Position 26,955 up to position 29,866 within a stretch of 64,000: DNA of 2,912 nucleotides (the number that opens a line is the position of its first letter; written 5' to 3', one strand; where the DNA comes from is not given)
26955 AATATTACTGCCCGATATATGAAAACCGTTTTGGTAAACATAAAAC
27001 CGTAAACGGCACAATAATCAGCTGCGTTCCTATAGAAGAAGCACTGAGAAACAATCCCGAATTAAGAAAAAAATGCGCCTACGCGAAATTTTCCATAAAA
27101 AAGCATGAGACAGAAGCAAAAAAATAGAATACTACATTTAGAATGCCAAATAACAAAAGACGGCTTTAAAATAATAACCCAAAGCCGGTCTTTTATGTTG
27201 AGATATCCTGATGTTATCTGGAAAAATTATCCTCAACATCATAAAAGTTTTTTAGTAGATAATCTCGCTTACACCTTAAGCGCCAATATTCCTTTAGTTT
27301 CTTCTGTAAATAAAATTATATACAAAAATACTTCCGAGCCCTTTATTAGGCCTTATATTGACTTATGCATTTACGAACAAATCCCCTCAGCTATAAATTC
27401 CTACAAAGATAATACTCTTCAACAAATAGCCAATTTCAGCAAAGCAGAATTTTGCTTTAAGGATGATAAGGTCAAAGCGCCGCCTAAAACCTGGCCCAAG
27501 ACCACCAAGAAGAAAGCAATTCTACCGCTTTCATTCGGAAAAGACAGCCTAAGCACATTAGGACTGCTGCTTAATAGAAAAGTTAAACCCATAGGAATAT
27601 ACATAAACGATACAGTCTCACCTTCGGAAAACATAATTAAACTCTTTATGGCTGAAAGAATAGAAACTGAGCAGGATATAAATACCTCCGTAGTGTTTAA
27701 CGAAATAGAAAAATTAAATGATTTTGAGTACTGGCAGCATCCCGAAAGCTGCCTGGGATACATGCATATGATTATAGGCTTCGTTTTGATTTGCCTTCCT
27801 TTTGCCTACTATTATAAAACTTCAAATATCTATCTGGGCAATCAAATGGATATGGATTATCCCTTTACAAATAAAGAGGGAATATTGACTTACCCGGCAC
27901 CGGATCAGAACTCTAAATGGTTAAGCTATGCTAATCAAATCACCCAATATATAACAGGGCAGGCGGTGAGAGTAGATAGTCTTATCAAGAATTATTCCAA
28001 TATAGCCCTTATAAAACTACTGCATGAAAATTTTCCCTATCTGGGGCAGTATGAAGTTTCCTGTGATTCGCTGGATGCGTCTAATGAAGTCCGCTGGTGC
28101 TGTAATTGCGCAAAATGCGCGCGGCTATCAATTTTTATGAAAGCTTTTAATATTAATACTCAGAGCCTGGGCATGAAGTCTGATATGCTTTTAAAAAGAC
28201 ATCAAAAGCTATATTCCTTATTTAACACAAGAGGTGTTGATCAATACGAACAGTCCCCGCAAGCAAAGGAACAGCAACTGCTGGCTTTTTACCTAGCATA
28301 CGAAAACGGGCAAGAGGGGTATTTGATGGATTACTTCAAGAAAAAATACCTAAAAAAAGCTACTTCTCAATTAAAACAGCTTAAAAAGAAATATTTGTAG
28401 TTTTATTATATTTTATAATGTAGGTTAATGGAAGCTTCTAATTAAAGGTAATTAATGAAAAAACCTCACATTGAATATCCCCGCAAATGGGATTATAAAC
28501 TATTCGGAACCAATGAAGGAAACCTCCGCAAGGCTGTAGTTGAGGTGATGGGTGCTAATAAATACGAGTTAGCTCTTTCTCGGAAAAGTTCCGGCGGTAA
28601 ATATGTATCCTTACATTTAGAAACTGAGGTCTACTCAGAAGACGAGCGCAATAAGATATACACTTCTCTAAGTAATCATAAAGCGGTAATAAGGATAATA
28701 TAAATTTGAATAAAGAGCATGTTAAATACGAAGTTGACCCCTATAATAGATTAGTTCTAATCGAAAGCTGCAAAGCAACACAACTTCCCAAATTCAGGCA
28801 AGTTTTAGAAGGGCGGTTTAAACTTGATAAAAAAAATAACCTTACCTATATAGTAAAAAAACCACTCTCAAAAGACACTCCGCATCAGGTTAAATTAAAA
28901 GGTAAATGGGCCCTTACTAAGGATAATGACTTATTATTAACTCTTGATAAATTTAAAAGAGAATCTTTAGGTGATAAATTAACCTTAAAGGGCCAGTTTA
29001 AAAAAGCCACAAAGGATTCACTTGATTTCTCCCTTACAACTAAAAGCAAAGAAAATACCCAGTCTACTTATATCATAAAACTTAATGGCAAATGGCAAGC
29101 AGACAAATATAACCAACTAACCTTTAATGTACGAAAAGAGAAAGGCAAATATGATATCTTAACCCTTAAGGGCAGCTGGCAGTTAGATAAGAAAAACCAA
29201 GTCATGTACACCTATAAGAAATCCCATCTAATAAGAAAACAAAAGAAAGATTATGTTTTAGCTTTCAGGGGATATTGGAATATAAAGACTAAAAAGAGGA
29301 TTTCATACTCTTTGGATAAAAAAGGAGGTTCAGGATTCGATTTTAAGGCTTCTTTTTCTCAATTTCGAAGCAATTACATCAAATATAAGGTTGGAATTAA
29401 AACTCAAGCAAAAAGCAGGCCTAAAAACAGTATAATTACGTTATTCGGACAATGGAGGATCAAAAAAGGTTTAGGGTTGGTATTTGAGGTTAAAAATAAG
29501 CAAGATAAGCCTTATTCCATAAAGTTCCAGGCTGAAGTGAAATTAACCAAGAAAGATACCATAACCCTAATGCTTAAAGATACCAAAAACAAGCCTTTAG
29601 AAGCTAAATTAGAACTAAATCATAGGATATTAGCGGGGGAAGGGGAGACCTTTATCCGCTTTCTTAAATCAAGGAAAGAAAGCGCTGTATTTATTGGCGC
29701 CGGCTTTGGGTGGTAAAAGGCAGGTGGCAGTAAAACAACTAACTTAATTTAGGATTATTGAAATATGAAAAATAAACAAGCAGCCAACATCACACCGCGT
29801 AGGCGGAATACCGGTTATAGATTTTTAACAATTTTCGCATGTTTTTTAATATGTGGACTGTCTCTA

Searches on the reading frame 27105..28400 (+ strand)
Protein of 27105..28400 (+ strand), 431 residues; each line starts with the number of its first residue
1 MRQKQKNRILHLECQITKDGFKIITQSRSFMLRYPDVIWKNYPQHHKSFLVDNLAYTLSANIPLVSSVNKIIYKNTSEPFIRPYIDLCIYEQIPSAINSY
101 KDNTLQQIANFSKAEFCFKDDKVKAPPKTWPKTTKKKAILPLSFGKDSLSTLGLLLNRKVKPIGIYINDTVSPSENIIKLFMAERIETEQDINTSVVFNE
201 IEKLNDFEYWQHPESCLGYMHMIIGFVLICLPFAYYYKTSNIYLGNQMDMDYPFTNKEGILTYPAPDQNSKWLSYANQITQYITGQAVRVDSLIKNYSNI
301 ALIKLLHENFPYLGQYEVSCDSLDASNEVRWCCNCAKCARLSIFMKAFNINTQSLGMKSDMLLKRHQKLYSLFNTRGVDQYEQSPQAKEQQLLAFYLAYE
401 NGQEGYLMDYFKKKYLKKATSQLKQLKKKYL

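Call 22: search_protein_families(library=pfam, proteins=[window:27105-28400:+], max_evalue=1)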
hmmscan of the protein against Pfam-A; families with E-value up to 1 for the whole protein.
window:27105-28400:+ (431 aa): 1 family
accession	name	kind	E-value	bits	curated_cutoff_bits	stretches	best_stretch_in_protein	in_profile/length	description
PF19489.4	SLT_4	-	0.0074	16.4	27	1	379-430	125-177/184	Transglycosylase SLT domain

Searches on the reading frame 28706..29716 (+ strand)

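Call 22: search_protein_families(library=pfam, proteins=[window:28706-29716:+], max_evalue=1)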
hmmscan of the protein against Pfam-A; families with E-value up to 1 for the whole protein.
window:28706-29716:+ (336 aa): 3 families
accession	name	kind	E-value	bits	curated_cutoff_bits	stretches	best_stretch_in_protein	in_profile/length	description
PF05751.16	FixH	-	0.0016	18.9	23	1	67-133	67-133/150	FixH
PF25222.1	DUF7840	-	0.079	13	27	0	125-188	159-222/224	Domain of unknown function (DUF7840)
PF12561.13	TagA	-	0.14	13.1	25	0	103-148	48-92/99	ToxR activated gene A lipoprotein domain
